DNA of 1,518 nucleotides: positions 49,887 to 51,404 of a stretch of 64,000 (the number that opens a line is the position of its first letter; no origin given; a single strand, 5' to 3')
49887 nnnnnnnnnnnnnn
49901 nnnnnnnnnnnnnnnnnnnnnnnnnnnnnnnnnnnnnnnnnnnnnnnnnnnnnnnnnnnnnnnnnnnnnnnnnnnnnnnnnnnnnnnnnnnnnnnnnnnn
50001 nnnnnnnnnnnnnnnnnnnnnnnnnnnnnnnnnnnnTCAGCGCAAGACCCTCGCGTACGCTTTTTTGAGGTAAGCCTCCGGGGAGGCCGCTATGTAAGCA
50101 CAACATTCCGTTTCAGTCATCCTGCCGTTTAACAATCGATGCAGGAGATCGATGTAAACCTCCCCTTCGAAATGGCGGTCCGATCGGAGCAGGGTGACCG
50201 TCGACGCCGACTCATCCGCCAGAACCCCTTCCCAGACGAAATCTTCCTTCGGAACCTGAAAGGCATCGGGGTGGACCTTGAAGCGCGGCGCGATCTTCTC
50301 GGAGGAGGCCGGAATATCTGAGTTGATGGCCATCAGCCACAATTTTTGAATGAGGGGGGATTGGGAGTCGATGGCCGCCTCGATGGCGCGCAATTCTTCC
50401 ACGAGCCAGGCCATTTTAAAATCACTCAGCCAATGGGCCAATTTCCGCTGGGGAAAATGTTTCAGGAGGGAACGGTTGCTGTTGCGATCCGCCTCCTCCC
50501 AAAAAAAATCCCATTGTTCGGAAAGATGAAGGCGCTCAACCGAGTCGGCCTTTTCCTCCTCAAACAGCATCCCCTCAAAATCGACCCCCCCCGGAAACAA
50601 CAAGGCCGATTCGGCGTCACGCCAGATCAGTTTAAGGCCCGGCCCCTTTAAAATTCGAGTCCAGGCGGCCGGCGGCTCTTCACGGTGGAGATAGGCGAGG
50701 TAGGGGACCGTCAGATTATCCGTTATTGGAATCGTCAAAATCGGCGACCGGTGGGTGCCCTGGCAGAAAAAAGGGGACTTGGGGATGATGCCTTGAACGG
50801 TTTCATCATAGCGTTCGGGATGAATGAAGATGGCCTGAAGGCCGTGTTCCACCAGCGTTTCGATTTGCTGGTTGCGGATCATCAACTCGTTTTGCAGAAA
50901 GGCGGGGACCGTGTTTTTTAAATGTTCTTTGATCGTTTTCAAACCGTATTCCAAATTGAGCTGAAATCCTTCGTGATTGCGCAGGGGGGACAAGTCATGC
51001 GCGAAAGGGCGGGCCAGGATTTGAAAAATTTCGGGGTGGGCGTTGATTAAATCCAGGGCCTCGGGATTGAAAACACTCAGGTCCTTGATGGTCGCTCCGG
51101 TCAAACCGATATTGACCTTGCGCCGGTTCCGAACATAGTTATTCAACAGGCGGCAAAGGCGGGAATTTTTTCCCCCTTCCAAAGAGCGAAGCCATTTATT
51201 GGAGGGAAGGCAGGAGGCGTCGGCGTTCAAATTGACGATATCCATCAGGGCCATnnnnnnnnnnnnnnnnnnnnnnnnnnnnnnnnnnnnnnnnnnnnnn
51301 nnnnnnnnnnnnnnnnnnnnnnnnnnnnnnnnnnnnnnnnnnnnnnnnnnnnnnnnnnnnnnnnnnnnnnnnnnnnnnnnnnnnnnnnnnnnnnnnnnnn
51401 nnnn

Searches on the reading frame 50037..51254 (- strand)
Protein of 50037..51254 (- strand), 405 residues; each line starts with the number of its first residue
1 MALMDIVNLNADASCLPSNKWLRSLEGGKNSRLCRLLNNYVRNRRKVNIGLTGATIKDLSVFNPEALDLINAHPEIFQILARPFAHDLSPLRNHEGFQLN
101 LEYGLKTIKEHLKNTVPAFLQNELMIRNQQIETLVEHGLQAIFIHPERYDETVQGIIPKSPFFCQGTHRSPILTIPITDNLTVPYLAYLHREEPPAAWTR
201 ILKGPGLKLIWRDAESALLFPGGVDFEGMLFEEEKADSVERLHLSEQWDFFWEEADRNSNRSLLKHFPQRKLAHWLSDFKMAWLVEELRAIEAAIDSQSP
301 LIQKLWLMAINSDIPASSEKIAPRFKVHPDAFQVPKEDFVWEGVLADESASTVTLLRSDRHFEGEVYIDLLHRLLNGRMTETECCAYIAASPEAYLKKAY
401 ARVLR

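Call 63: search_protein_families(library=pfam, proteins=[window:50037-51254:-], max_evalue=0.0001)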
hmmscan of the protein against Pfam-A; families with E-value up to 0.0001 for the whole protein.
window:50037-51254:- (405 aa): 0 families

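Call 79: search_protein_families(library=pfam, proteins=[window:50037-51254:-], max_evalue=5)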
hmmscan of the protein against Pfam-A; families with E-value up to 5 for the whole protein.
window:50037-51254:- (405 aa): 2 families
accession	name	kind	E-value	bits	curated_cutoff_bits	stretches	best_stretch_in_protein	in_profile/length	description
PF03065.20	Glyco_hydro_57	-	0.0002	21.2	21.2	1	45-155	69-180/291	Glycosyl hydrolase family 57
PF00834.25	Ribul_P_3_epim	-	0.097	12.5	21.1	1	100-152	41-94/198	Ribulose-phosphate 3 epimerase family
